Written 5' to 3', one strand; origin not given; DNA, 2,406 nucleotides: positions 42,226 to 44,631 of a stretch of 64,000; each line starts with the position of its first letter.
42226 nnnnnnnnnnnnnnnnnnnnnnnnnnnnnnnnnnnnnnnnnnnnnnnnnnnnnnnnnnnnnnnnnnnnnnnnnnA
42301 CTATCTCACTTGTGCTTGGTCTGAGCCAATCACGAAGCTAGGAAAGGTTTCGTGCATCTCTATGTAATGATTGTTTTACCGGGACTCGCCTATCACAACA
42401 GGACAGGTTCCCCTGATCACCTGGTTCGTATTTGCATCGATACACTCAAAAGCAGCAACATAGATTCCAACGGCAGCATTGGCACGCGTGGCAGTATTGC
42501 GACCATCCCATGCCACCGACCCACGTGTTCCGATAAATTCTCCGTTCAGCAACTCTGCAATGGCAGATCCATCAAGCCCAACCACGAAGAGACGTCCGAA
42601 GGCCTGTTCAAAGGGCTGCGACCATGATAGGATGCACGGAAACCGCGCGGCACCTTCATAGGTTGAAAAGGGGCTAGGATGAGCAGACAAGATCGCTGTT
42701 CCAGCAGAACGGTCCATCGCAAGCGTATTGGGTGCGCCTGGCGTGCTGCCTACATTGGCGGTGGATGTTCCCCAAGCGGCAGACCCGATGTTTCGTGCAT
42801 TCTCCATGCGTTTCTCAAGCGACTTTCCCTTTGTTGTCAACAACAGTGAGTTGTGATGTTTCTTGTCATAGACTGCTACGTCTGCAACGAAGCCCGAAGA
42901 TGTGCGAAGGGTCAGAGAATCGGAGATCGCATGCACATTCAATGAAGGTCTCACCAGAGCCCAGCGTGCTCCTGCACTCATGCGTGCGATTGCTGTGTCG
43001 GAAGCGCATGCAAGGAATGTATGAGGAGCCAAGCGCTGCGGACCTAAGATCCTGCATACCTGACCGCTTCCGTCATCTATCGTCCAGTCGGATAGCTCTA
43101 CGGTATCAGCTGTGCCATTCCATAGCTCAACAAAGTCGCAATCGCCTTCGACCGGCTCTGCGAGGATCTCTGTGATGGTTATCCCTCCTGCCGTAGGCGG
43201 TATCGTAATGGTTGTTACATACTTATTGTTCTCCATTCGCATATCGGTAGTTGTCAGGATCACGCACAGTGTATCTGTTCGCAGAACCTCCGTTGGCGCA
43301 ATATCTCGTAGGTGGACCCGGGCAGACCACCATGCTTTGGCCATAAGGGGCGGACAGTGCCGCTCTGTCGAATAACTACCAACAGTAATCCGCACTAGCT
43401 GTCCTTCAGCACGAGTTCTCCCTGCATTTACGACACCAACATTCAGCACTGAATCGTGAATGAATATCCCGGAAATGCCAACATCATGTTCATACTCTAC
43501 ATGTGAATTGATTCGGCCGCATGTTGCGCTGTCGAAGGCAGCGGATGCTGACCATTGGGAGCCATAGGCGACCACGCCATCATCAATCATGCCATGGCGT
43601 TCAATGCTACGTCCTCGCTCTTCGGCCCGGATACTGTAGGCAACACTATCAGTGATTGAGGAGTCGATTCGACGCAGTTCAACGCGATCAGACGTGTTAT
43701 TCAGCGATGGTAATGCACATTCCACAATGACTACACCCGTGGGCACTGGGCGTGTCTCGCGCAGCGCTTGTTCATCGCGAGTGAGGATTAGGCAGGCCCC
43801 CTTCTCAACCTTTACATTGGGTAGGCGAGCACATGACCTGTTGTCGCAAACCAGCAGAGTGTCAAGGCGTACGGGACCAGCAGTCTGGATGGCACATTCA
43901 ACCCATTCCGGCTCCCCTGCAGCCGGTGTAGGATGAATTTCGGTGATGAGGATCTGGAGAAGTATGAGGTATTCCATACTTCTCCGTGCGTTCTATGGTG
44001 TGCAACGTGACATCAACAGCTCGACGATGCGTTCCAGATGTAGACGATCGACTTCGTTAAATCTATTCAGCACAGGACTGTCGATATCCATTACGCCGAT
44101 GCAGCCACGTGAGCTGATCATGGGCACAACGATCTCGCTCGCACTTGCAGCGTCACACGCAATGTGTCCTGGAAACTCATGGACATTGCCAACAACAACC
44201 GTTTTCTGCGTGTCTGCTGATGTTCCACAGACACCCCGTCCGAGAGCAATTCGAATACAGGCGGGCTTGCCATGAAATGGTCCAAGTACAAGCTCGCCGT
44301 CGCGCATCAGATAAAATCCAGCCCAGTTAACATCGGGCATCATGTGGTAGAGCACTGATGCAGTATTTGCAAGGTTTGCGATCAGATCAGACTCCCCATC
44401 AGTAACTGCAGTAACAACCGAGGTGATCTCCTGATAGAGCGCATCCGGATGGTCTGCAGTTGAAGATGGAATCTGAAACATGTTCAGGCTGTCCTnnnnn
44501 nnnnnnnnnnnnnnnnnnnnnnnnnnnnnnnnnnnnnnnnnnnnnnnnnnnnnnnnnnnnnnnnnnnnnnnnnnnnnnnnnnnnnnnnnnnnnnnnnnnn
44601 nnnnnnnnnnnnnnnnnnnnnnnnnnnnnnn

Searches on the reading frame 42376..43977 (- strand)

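Call 32: search_protein_families(library=ncbifam, proteins=[window:42376-43977:-], max_evalue=1)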
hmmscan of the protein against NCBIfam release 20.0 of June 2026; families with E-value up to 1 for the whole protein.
window:42376-43977:- (533 aa): 0 families

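Call 52: search_protein_families(library=pfam, proteins=[window:42376-43977:-], max_evalue=0.001)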
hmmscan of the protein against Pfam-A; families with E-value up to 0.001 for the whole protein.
window:42376-43977:- (533 aa): 1 family
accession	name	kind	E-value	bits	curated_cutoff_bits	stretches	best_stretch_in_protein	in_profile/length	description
PF00932.25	LTD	-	4.2e-12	46.8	34.3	1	262-370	4-107/109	Lamin Tail Domain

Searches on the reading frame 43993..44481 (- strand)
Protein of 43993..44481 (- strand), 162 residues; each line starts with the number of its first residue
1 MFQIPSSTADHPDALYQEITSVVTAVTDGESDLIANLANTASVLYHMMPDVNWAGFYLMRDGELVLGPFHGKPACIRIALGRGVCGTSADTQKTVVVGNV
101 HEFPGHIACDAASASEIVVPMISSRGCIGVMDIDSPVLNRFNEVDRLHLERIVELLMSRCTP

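Call 32: search_protein_families(library=ncbifam, proteins=[window:43993-44481:-], max_evalue=1)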
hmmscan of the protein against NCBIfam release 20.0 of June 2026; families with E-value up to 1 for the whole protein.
window:43993-44481:- (162 aa): 1 family
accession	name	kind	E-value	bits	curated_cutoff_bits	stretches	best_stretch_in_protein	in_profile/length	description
NF038230.1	Regu_Geo_Pelo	equivalog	0.22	9.3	1200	1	82-159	434-514/935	GPMC system transcriptional regulator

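Call 52: search_protein_families(library=pfam, proteins=[window:43993-44481:-], max_evalue=0.001)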
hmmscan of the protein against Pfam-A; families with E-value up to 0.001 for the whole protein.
window:43993-44481:- (162 aa): 2 families
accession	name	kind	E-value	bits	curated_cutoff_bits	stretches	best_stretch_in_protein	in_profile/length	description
PF13185.12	GAF_2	-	4.8e-08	33.7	28.6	1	54-155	22-130/136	GAF domain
PF01590.32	GAF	-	4.7e-07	30.8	22.4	1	35-156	4-129/133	GAF domain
